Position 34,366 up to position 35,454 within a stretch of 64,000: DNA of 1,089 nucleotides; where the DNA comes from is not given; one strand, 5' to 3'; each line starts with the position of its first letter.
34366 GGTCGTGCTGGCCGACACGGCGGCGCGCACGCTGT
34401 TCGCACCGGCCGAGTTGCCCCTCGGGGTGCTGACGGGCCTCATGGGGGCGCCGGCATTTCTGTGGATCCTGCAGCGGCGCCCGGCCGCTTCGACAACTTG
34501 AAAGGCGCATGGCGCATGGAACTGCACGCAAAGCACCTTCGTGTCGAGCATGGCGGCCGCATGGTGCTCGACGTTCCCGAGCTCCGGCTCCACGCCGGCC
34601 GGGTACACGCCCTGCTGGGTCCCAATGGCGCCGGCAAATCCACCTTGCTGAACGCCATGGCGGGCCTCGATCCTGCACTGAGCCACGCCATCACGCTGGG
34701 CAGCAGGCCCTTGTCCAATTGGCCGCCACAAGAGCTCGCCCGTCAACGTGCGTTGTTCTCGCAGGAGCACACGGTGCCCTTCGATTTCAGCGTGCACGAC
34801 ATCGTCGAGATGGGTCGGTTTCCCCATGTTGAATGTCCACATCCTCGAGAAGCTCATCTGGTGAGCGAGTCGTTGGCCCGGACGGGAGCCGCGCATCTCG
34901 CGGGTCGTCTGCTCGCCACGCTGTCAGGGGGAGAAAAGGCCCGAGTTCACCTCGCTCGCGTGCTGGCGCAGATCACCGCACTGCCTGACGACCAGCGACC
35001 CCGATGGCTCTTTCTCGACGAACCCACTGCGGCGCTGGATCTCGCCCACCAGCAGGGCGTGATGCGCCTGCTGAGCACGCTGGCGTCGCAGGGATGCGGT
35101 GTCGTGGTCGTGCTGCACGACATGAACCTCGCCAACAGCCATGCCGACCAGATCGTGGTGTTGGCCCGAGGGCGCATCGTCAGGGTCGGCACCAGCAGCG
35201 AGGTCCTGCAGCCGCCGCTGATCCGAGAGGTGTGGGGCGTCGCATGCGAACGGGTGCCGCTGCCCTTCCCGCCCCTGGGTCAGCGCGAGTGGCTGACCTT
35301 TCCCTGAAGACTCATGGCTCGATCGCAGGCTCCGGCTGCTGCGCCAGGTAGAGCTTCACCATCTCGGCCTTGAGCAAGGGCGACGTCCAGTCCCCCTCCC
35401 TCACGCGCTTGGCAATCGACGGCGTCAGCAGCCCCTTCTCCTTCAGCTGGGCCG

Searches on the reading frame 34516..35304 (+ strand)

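Call 5: search_protein_families(library=pfam, proteins=[window:34516-35304:+], max_evalue=0.01)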
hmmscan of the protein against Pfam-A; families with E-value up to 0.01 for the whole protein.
window:34516-35304:+ (263 aa): 10 families
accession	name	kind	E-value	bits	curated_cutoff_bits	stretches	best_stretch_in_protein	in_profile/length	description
PF00005.33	ABC_tran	-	3.7e-21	76.6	25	1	22-172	5-137/137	ABC transporter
PF13304.12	AAA_21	-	9.9e-10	39.4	27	2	30-51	1-22/304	AAA domain, putative AbiEii toxin, Type IV TA system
PF02463.25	SMC_N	-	3.4e-09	36.9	40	1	135-213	136-208/220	RecF/RecN/SMC N terminal domain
PF13558.12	SbcC_Walker_B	-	5.8e-05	23.7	27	1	124-187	21-89/90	SbcC/RAD50-like, Walker B motif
PF13555.12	AAA_29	-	6.5e-05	23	27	1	24-49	18-43/61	P-loop containing region of AAA domain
PF03193.22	RsgA_GTPase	-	0.00013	22.3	30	1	27-50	105-128/174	RsgA GTPase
PF13514.12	AAA_27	-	0.0022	18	22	1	26-51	24-49/206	AAA domain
PF13401.12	AAA_22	-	0.0037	18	27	1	29-200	6-120/130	AAA domain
PF13476.12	AAA_23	-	0.004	18.2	27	1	33-48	24-39/201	AAA domain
PF13191.12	AAA_16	-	0.005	17.8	32.6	0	28-198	24-166/167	AAA ATPase domain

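Call 6: search_protein_families(library=ncbifam, proteins=[window:34516-35304:+], max_evalue=0.01)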
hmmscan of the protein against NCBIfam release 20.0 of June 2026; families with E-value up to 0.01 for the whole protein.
window:34516-35304:+ (263 aa): 193 families (the best 25 are shown)
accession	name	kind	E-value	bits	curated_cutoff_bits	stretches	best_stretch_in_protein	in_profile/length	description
NF010068.0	PRK13548.1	equivalog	3.9e-84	281.8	261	1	2-245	5-245/261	heme ABC transporter ATP-binding protein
NF010067.0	PRK13547.1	equivalog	4e-63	213.2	374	1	3-247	2-259/272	heme ABC transporter ATP-binding protein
TIGR03873.1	F420-0_ABC_ATP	hypoth_equivalog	8.4e-61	205.4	372.4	1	2-247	1-241/256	putative F420-0 ABC transporter ATP-binding protein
NF008409.0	PRK11231.1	equivalog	4.6e-56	190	375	1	1-247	1-242/255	Fe(3+) dicitrate ABC transporter ATP-binding protein FecE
NF007082.0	PRK09536.1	equivalog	5.7e-54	183.7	537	1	3-242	4-238/402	corrinoid ABC transporter ATPase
NF002981.0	PRK03695.1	equivalog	1e-47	162.7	281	1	24-247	22-241/253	vitamin B12 ABC transporter ATP-binding protein BtuD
NF052485.1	sider_ATP_EitC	equivalog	1.6e-40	139.1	485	1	1-243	1-235/251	siderophore ABC transporter ATP-binding protein EitC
NF007863.0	PRK10575.1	equivalog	7.9e-40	136.8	433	1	10-250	19-255/265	Fe3+-hydroxamate ABC transporter ATP-binding protein FhuC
NF007606.0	PRK10253.1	equivalog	1.3e-37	129.6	497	1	4-247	9-248/266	iron-enterobactin ABC transporter ATP-binding protein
NF053840.1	MnTportMntADein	equivalog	3.2e-37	128.4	400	1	3-236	2-225/240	manganese ABC transporter ATP-binding protein MntA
NF040873.1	AztA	equivalog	2.1e-32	112.2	220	1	13-213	3-189/191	zinc ABC transporter ATP-binding protein AztA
TIGR02857.1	CydD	equivalog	5.1e-28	98.3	435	1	3-216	322-529/529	thiol reductant ABC exporter subunit CydD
TIGR03864.1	PQQ_ABC_ATP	hypoth_equivalog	5.4e-28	98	302.25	1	3-232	2-221/236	ABC transporter, ATP-binding subunit, PQQ-dependent alcohol dehydrogenase system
TIGR03771.1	anch_rpt_ABC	equivalog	1.2e-27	97.1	268.8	1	23-243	1-212/223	anchored repeat-type ABC transporter ATP-binding subunit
TIGR00968.1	3a0106s01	subfamily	2.6e-27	95.9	342.75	1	11-236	9-224/237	sulfate ABC transporter ATP-binding protein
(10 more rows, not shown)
